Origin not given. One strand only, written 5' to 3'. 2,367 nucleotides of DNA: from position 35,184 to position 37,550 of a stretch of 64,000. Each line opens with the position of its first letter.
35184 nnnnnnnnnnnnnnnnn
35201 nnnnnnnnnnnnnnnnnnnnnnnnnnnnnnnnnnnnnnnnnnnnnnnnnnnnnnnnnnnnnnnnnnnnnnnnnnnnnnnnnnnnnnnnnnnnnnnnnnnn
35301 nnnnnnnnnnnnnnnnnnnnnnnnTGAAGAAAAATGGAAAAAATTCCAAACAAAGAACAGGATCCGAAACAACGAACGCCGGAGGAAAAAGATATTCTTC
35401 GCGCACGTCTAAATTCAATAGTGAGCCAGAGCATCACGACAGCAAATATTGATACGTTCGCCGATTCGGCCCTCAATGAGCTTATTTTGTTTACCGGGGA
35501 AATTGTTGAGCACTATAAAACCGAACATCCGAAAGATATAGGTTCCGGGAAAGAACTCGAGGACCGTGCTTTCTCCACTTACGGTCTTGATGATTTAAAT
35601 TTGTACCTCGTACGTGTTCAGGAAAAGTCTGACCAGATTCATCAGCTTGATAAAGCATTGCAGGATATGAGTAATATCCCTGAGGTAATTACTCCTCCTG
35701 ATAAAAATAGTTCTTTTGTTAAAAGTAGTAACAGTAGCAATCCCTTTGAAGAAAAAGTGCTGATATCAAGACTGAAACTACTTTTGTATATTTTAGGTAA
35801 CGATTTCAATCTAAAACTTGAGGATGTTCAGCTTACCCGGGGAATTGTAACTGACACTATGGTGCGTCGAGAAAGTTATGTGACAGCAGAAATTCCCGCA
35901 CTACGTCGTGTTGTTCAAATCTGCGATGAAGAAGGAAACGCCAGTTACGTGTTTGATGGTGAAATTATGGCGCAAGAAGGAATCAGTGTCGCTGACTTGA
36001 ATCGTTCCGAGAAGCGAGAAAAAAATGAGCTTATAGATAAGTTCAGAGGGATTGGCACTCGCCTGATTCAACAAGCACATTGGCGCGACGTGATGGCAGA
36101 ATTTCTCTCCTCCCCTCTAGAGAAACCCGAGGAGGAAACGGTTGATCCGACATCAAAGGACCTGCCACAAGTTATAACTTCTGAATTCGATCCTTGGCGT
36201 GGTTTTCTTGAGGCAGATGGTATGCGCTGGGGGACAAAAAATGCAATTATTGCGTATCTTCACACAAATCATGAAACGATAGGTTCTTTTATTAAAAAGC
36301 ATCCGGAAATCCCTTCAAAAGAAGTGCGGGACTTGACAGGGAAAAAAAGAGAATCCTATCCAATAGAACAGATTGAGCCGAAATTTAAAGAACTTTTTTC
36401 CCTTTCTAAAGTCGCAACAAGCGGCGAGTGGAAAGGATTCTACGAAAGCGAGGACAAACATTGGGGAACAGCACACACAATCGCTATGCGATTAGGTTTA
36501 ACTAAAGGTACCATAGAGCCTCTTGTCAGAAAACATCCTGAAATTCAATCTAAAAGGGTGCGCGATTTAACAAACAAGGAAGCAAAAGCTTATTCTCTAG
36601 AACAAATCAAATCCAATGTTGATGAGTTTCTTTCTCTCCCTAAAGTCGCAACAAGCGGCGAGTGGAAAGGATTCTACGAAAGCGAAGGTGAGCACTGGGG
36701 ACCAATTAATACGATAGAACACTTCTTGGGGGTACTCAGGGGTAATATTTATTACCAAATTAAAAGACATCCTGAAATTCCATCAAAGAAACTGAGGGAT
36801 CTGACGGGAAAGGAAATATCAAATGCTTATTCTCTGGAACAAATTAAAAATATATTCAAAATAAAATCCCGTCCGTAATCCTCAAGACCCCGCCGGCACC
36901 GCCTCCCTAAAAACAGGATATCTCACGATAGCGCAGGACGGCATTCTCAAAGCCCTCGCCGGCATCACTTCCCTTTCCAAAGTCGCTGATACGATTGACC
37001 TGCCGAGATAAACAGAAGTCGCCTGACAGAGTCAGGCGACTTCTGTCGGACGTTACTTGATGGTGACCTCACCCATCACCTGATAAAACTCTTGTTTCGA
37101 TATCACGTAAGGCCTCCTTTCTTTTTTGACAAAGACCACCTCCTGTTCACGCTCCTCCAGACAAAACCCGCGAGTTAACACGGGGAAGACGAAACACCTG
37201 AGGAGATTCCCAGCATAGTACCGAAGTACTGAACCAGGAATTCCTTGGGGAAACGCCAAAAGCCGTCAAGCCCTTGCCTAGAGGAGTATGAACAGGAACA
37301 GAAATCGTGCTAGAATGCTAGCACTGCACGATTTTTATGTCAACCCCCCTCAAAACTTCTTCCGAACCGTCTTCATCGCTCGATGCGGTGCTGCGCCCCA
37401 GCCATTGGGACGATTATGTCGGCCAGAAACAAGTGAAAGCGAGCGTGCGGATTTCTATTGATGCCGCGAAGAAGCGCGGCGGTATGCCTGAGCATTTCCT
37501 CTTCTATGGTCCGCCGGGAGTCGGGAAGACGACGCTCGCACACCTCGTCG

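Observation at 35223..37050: pilB 3'-end duplication flanking an inserted tandem-repeat protein gene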

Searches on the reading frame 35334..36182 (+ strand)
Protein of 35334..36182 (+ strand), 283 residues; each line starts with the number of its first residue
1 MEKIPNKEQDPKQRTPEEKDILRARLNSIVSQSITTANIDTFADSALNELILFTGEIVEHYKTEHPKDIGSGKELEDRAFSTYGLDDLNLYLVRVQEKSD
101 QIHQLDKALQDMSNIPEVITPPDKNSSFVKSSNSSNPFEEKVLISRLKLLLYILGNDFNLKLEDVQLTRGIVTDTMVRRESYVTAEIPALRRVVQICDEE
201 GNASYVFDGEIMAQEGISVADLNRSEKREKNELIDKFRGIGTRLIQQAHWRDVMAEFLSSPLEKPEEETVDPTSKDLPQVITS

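Call 35: predict_structure(alignment_id=A2)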
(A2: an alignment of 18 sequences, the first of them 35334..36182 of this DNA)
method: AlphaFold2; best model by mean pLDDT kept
length: 283 residues; sequences in the alignment: 18
mean_pLDDT: 81.6   pTM: 0.76
mean pLDDT of the five models: 81.6, 80.3, 79.1, 78.8, 78.5
residues with pLDDT >= 90: 144; 70-90: 85; 50-70: 9; < 50: 45
segments of 3 or more residues with pLDDT < 50: 1-13, 129-142, 267-283
pLDDT, mean of each block of 10 residues (from residue 1): 40 67 88 89 91 93 91 92 87 90 90 84 62 40 78 96 92 78 94 90 92 96 93 93 90 95 61 46 40
secondary structure, 60 per line:
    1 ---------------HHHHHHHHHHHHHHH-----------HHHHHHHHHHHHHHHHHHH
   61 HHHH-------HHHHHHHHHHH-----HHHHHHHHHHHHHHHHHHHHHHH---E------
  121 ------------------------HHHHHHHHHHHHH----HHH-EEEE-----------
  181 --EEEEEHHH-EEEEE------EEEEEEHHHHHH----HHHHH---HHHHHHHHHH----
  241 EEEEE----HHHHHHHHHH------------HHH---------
elements in order: H16-30 H42-64 H72-82 H88-110 H145-157 E166-169 E183-187 E192-196 E203-208 H209-214 H219-223 H227-236 E241-245 H250-259

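Call 36: search_protein_representatives(alignment_id=A2)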
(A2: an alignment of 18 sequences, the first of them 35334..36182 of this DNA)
Query: 18 sequences, 283 profile positions. Proteins with E-value up to 0.001 (for the whole library): 1055; up to 1e-10: 698; up to 1e-30: 440. The best 150 are listed.
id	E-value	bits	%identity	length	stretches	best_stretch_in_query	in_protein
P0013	8.2e-104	363.1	-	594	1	14-282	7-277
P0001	6.9e-101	353.5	-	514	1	1-282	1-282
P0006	4.4e-100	350.9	-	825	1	20-282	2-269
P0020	3.4e-98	344.7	-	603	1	7-282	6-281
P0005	2.7e-96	338.5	-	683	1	7-282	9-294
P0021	4.0e-96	337.9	-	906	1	2-271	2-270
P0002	4.0e-96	337.9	-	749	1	8-282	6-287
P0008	4.3e-95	334.5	-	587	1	11-281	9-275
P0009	1.9e-94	332.4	-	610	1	8-271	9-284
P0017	9.7e-93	326.8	-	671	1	8-282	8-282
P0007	1.3e-91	323.1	-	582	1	1-282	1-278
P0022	5.5e-91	321.1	-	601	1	5-282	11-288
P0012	9.9e-91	320.2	-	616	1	5-282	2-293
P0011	1.9e-90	319.3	-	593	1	9-280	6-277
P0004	4.4e-90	318.1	-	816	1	5-281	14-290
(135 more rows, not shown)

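Call 40: fold_search(model_id=the predicted structure, library=pdb)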
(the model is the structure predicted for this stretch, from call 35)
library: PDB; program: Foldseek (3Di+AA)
matches with E <= 10: 123; with E <= 0.001: 0
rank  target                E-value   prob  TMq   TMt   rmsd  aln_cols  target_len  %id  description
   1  5fl1_A                6.0e-01  0.02  0.10  0.06  20.1       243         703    9  Structure of a hydrolase with an inhibitor (released 2016-08-31)
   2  2b5u_A                6.4e-01  0.04  0.11  0.08  29.6       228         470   12  Crystal Structure Of Colicin E3 V206C Mutant In Complex With Its Immunity Protein (released 2006-11-07)
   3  1wty_B                7.6e-01  0.33  0.19  0.36   6.6        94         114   17  Crystal structure of a probable nucleotidyl transferase protein from thermus thermophilus HB8 (released 2004-12-07)
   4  1wty_C                8.5e-01  0.33  0.19  0.36   6.7        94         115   17  Crystal structure of a probable nucleotidyl transferase protein from thermus thermophilus HB8 (released 2004-12-07)
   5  1jch_A                8.5e-01  0.03  0.11  0.09  29.4       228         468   10  Crystal Structure of Colicin E3 in Complex with its Immunity Protein (released 2001-11-30)
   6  9a5b_B                9.0e-01  0.01  0.08  0.05  17.1       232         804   10  Integrative model of SYFA-SYFB by crosslinking MS and deep learning (released 2024-09-18)
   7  5mi5                  1.0e+00  0.02  0.09  0.06  20.2       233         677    8  BtGH84 mutant with covalent modification by MA3 in complex with PUGNAc (released 2017-11-01)
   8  8fih_B                1.6e+00  0.09  0.12  0.25   9.7        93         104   13  Multi-state design of two-state switchable hinge proteins (released 2023-08-16)
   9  1wty_A                1.8e+00  0.20  0.19  0.36   6.6        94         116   18  Crystal structure of a probable nucleotidyl transferase protein from thermus thermophilus HB8 (released 2004-12-07)
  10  3gie_A                1.9e+00  0.07  0.18  0.23  13.5       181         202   13  Crystal structure of DesKC_H188E in complex with AMP-PCP (released 2009-09-15)
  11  9k7w_E                2.4e+00  0.11  0.13  0.36  15.5       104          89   10  Crystal structure of designed nickel-induced homotrimer C3-Ni1-HH*3-18 (released 2025-10-29)
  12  1jog_A                2.6e+00  0.12  0.17  0.31   8.3       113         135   11  Structure of HI0074 from Heamophilus Influenzae reveals the fold of a substrate binding domain of a nucleotidyltransfe (released 2002-12-18)
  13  7w84                  2.6e+00  0.08  0.08  0.03   3.2        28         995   25  CryoEM structure of apo form ZmRDR2 at 3.4 Angstroms resolution (released 2022-06-08)
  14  4udm_B                2.8e+00  0.06  0.12  0.27   9.7        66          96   11  Crystal structure of Im3 in complex with Y52A mutant of E3RNase (released 2016-01-13)
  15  4ye7_A                2.8e+00  0.05  0.12  0.24  11.6        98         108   11  N-terminal domain of Orf22, a Cydia pomonella granulovirus envelope protein (released 2016-03-09)
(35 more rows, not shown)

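Call 44: fold_search(model_id=the predicted structure, library=viral)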
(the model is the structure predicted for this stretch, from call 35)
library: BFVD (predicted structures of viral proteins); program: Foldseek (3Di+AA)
matches with E <= 10: 270; with E <= 0.001: 0
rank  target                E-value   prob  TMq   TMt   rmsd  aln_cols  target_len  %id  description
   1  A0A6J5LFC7            3.2e-01  0.18  0.15  0.29   5.3        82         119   12  Uncharacterized protein [uncultured Caudovirales phage]
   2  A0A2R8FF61            3.2e-01  0.04  0.14  0.14  18.1       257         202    6  F-box domain-containing protein [Brazilian cedratvirus IHUMI]
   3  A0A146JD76            3.3e-01  0.18  0.14  0.24  13.3       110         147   14  (no name in the UniProt tables at hand)
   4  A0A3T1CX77            4.0e-01  0.13  0.16  0.13  19.1       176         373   14  Uncharacterized protein [Acanthamoeba castellanii medusavirus J1]
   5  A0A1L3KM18            5.3e-01  0.02  0.10  0.07  19.1       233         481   12  (no name in the UniProt tables at hand)
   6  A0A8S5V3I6            6.6e-01  0.16  0.15  0.31   5.6        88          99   18  Uncharacterized protein [Caudovirales sp. ctVfb8]
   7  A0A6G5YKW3            7.0e-01  0.23  0.17  0.39   5.9       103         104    9  (no name in the UniProt tables at hand)
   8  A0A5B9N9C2            7.0e-01  0.03  0.12  0.04  23.5       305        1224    8  Hinge connector of long tail fiber distal connector [Aeromonas phage 4_4572]
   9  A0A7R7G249            7.9e-01  0.28  0.20  0.32  10.5       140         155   16  (no name in the UniProt tables at hand)
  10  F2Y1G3                8.3e-01  0.09  0.17  0.17  14.3       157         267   16  (no name in the UniProt tables at hand)
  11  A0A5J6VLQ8            9.9e-01  0.23  0.19  0.38   7.0        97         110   15  Uncharacterized protein [Megaviridae environmental sample]
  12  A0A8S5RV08            9.9e-01  0.04  0.13  0.08  18.2       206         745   11  (no name in the UniProt tables at hand)
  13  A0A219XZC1            9.9e-01  0.02  0.11  0.06  22.8       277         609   14  Tegument protein UL35 [Human betaherpesvirus 6A]
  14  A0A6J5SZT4            9.9e-01  0.02  0.12  0.04  23.2       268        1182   15  Glycoside hydrolase, family 19, catalytic [uncultured Caudovirales phage]
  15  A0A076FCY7            1.0e+00  0.02  0.14  0.10  22.7       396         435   10  Uncharacterized protein [Penaeus monodon nudivirus]
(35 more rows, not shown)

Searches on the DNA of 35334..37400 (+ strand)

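Call 26: search_rna_families(sources=[L001, L017], threshold=gathering)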
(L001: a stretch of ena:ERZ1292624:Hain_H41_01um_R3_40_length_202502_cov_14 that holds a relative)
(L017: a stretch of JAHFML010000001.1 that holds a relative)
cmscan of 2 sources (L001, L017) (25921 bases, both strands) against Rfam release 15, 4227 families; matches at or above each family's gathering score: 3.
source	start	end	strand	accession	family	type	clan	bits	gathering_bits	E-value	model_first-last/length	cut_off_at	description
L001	9336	11849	+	RF00177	SSU_rRNA_bacteria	Gene; rRNA;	CL00111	1124.6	50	0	1-1533/1533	no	Bacterial small subunit ribosomal RNA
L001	13374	13446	-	RF00005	tRNA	Gene; tRNA;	CL00001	72.4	29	2.8e-14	1-71/71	no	tRNA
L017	1000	1072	+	RF00005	tRNA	Gene; tRNA;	CL00001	64.7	29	3.5e-12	1-71/71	no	tRNA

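Call 64: search_rna_families(source=window, start=36800, end=37400, threshold=evalue, max_evalue=10)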
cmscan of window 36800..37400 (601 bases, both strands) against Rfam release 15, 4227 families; matches with E-value up to 10: 3.
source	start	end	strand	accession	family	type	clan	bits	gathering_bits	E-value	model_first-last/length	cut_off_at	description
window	37120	37140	-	RF01111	SBWMV2_UPD-PKk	Cis-reg;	-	14.9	35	5.8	1-21/21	no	Pseudoknot of upstream pseudoknot domain (UPD) of the 3'UTR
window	36934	36974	-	RF00588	SNORD41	Gene; snRNA; snoRNA; CD-box;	CL00058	14.5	41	9.6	1-70/70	no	Small nucleolar RNA SNORD41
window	37338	37381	-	RF01138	sR23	Gene; snRNA; snoRNA; CD-box;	-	10.1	45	7.5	24-54/54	no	Small nucleolar RNA sR23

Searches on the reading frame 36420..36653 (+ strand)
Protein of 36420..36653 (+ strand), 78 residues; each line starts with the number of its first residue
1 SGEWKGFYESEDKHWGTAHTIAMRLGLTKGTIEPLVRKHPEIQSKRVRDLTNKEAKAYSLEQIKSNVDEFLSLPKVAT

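Call 82: predict_structure(alignment_id=A8)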
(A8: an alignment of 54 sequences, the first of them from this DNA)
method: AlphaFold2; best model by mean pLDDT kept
length: 78 residues; sequences in the alignment: 54
mean_pLDDT: 82.9   pTM: 0.66
mean pLDDT of the five models: 82.9, 81.6, 80.6, 80.5, 79.4
residues with pLDDT >= 90: 22; 70-90: 46; 50-70: 7; < 50: 3
segments of 3 or more residues with pLDDT < 50: none
pLDDT, mean of each block of 10 residues (from residue 1): 72 89 89 88 87 89 86 58
secondary structure, 60 per line:
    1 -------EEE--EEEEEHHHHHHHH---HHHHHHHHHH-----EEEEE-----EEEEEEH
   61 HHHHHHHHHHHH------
elements in order: E8-10 E13-17 H18-25 H29-38 E44-48 E54-59 H60-72

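Call 84: fold_search(model_id=the predicted structure, library=pdb)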
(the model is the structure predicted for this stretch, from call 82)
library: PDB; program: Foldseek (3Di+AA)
matches with E <= 10: 645; with E <= 0.001: 0
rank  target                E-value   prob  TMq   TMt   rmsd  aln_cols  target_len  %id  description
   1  6ama_B                1.3e-01  0.89  0.40  0.51   4.1        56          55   14  Structure of S. coelicolor/S. venezuelae BldC-smeA-ssfA complex to 3.09 Angstrom (released 2018-03-28)
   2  6amk_A                1.6e-01  0.90  0.41  0.56   4.1        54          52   11  Structure of Streptomyces venezuelae BldC-whiI opt complex (released 2018-03-28)
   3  4j2n_C                1.7e-01  0.98  0.48  0.64   2.9        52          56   10  Crystal Structure of mycobacteriophage Pukovnik Xis (released 2013-10-23)
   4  3r0a_A                1.8e-01  0.75  0.43  0.30   6.0        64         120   17  Possible transcriptional regulator from Methanosarcina mazei Go1 (gi 21227196) (released 2011-03-23)
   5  4esb                  1.9e-01  0.91  0.50  0.39   4.5        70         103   16  Crystal structure of PadR-like transcriptional regulator (BC4206) from Bacillus cereus strain ATCC 14579 (released 2012-12-05)
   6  5i44_B                1.9e-01  0.66  0.41  0.45   7.3        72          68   15  Structure of RacA-DNA complex; P21 form (released 2016-05-04)
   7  5c8e_G                2.0e-01  0.80  0.48  0.18   4.9        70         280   17  Crystal structure of Thermus thermophilus CarH bound to adenosylcobalamin and a 26-bp DNA segment (released 2015-09-30)
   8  1ub9                  2.0e-01  0.60  0.41  0.33   7.2        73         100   10  Structure of the transcriptional regulator homologue protein from Pyrococcus horikoshii OT3 (released 2004-05-04)
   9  3r0a_B                2.3e-01  0.85  0.48  0.32   8.8        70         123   16  Possible transcriptional regulator from Methanosarcina mazei Go1 (gi 21227196) (released 2011-03-23)
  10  6ama_A                2.3e-01  0.84  0.43  0.57   4.6        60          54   13  Structure of S. coelicolor/S. venezuelae BldC-smeA-ssfA complex to 3.09 Angstrom (released 2018-03-28)
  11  5c8e_C                2.5e-01  0.66  0.44  0.16   5.6        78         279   18  Crystal structure of Thermus thermophilus CarH bound to adenosylcobalamin and a 26-bp DNA segment (released 2015-09-30)
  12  6lb9_A                2.5e-01  0.33  0.36  0.12   7.3        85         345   14  Magnesium ion-bound SspB crystal structure (released 2020-03-25)
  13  8dgl_B                2.6e-01  0.77  0.40  0.44   4.6        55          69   13  Crystal Structure of the RdfS Excisionase (released 2022-10-05)
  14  6ama_Y                2.8e-01  0.75  0.42  0.51   4.2        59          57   14  Structure of S. coelicolor/S. venezuelae BldC-smeA-ssfA complex to 3.09 Angstrom (released 2018-03-28)
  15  6amk_B                2.8e-01  0.69  0.35  0.50   5.1        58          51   10  Structure of Streptomyces venezuelae BldC-whiI opt complex (released 2018-03-28)
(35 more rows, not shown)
